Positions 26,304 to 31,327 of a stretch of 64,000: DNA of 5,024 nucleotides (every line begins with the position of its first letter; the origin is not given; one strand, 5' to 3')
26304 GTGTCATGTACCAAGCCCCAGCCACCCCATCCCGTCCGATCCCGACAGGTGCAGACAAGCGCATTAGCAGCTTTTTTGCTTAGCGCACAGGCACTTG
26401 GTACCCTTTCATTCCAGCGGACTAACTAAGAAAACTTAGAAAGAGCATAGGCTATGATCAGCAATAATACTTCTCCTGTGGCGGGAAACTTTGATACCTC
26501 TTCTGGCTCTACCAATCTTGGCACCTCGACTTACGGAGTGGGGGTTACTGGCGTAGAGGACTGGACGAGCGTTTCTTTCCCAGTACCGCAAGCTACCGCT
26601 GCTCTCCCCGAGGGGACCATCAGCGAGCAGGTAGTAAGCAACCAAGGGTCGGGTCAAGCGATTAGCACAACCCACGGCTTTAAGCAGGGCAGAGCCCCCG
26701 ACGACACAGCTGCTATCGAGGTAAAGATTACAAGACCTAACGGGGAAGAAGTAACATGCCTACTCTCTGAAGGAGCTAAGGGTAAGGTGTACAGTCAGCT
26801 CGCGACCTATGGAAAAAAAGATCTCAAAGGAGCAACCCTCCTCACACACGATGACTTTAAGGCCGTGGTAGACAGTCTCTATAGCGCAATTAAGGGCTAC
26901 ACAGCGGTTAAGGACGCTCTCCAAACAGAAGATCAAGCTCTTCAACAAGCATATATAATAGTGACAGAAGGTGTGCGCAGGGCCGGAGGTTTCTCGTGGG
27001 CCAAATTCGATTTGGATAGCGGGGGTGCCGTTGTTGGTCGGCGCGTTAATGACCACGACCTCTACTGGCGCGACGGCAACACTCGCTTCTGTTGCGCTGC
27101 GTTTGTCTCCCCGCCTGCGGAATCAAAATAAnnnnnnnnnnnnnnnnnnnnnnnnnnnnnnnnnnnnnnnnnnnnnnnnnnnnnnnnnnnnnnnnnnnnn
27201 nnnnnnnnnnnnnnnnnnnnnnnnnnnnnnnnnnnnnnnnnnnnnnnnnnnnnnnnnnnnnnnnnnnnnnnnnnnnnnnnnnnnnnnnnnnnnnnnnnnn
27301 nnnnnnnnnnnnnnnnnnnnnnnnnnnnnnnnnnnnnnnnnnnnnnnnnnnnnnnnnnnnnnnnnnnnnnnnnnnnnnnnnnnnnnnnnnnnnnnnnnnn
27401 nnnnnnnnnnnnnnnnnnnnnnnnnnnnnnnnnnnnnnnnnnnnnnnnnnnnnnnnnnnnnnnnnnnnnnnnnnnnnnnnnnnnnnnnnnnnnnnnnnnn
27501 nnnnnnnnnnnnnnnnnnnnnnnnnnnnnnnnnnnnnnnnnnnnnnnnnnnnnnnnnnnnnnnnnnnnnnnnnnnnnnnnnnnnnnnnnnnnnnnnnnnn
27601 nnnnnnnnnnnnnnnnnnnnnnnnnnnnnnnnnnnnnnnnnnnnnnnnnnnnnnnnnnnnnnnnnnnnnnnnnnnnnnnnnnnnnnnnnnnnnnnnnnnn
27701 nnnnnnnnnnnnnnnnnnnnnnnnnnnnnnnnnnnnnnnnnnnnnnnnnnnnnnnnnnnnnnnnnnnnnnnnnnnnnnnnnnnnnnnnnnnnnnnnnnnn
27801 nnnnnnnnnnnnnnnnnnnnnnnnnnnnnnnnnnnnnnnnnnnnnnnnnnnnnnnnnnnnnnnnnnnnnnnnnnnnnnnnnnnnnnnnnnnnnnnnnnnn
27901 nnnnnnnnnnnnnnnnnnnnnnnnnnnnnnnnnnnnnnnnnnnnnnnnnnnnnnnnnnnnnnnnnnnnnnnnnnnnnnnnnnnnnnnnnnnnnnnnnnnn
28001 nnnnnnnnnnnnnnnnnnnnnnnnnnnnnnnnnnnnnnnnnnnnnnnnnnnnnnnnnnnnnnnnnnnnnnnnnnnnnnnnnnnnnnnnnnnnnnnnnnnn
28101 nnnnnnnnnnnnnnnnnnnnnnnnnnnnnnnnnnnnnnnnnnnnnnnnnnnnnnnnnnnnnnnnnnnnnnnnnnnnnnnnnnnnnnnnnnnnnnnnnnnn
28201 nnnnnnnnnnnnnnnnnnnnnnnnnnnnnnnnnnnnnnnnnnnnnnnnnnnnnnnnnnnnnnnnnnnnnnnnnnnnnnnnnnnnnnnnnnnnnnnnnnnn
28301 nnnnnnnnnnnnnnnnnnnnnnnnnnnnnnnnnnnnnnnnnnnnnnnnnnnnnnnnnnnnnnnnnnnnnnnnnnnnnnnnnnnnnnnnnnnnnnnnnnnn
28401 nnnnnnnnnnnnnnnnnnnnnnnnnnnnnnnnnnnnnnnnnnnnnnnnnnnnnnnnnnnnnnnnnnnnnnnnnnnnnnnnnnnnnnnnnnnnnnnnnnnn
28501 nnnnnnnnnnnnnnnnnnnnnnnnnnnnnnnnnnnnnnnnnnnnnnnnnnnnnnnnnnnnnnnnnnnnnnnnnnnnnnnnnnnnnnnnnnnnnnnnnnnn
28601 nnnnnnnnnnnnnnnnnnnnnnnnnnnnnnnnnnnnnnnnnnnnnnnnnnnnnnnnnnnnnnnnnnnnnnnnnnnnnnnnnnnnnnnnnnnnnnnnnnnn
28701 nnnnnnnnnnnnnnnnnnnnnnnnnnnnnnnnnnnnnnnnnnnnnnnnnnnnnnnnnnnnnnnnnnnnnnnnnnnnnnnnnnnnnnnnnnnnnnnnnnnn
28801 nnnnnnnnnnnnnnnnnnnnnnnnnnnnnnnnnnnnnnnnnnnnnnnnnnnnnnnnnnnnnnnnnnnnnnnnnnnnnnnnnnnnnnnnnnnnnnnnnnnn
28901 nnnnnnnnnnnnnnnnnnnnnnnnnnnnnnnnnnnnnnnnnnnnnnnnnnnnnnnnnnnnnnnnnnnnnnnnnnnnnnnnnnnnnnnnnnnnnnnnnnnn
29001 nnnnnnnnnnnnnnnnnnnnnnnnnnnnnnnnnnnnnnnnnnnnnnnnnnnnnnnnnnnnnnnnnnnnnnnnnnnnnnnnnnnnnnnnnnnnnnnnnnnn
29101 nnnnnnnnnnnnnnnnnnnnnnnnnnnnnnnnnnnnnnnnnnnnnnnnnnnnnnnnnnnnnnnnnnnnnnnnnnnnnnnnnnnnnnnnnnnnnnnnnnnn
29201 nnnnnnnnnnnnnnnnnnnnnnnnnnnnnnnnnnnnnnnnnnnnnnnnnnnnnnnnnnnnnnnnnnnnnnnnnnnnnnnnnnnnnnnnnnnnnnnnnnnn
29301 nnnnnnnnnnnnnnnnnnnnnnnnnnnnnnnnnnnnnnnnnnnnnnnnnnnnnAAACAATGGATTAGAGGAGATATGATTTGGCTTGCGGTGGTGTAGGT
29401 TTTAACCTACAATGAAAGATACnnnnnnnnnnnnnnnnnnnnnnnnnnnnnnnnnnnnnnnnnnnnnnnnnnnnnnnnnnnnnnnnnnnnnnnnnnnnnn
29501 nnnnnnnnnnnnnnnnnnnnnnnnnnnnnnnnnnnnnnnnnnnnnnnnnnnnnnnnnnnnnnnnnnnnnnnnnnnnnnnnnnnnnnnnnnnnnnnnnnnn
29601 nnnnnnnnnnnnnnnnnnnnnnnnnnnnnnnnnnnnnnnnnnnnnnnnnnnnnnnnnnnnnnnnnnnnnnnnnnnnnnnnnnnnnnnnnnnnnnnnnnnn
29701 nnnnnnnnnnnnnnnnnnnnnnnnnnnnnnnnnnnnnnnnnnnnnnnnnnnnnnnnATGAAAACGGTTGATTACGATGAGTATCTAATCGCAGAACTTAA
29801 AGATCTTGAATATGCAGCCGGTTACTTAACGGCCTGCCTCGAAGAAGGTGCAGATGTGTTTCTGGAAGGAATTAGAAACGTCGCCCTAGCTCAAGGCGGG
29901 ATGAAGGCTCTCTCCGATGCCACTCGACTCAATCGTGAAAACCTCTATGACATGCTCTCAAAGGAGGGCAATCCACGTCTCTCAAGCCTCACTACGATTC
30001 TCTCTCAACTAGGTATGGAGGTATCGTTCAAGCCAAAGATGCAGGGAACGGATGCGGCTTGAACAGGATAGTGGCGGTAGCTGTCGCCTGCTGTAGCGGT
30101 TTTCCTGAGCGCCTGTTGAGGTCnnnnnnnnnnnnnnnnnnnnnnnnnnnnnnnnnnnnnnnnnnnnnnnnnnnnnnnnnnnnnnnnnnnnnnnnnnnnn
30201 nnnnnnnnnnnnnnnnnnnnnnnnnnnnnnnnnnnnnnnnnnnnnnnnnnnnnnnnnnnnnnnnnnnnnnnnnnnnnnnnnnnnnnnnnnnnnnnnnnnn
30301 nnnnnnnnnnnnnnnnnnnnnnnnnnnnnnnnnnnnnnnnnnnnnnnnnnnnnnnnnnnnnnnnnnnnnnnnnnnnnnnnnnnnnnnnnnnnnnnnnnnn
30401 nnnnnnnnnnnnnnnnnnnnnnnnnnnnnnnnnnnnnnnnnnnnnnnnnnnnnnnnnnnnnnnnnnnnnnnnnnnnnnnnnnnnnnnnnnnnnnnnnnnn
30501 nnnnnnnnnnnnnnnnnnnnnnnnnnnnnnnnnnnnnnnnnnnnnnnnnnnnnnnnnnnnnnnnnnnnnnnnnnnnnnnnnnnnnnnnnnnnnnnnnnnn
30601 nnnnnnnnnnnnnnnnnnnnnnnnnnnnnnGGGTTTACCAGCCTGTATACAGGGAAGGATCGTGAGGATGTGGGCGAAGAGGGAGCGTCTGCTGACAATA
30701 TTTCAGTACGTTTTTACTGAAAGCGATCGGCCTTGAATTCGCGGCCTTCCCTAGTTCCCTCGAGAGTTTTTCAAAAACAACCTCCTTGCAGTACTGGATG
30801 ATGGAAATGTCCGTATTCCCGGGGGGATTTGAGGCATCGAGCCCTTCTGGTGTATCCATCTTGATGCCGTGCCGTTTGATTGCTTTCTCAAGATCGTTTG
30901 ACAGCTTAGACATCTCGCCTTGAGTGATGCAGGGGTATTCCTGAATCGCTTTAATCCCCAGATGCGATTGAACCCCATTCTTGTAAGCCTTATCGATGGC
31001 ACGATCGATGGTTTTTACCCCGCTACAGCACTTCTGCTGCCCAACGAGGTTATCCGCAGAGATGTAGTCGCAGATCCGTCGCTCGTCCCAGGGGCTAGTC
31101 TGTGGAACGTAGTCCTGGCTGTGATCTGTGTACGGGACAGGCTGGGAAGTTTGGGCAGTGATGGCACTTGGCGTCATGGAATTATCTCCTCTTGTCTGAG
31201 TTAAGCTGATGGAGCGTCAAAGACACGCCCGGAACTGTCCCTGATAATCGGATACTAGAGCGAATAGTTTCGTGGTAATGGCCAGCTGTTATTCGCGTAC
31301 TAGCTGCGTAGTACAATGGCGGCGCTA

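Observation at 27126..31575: Conserved post-VR hairpin and TTGATC-cluster module present twice, bracketing TR-avd-RT-higBA-nuclease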

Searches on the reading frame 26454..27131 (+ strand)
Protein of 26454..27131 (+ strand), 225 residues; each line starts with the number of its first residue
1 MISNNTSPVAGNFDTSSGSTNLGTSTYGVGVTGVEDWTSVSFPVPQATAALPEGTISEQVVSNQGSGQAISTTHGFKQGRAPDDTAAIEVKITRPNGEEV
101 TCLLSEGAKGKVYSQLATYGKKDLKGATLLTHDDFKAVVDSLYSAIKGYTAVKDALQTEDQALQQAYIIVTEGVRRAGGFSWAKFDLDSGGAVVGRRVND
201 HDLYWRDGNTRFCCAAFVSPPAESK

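Call 10: search_protein_families(library=pfam, proteins=[window:26454-27131:+], max_evalue=0.01)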
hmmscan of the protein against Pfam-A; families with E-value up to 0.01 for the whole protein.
window:26454-27131:+ (225 aa): 0 families

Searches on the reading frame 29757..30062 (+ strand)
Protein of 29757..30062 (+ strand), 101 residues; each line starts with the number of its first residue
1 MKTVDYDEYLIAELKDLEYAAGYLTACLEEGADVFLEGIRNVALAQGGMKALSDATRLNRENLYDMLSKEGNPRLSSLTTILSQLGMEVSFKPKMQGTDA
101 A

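Call 10: search_protein_families(library=pfam, proteins=[window:29757-30062:+], max_evalue=0.01)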
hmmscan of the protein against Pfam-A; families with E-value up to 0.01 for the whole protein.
window:29757-30062:+ (101 aa): 1 family
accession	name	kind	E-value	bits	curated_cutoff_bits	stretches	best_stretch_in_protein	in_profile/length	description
PF21716.3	dnstrm_HI1420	-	2e-11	44.1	27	1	13-91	10-88/90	Probable addiction module antidote protein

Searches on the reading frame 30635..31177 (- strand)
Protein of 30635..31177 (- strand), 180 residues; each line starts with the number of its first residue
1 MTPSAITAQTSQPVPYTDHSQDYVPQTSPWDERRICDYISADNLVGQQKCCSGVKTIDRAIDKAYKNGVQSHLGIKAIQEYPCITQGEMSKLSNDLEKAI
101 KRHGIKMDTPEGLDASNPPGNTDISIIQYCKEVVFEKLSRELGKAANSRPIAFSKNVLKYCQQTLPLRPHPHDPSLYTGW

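Call 10: search_protein_families(library=pfam, proteins=[window:30635-31177:-], max_evalue=0.01)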
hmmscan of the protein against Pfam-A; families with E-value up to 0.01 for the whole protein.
window:30635-31177:- (180 aa): 0 families

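Call 95: find_encoding_contigs(protein=window:30635-31177:-, flank=4000, max_places=8)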
Protein window:30635-31177:- (180 aa): 1 contig read that carries it; 1 place shown.
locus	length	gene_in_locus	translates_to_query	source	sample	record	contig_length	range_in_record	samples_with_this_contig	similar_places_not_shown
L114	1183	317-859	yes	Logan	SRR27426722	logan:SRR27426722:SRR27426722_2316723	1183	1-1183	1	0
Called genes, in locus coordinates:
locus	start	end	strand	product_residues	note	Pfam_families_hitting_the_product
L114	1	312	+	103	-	?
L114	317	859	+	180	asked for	-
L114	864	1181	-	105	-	?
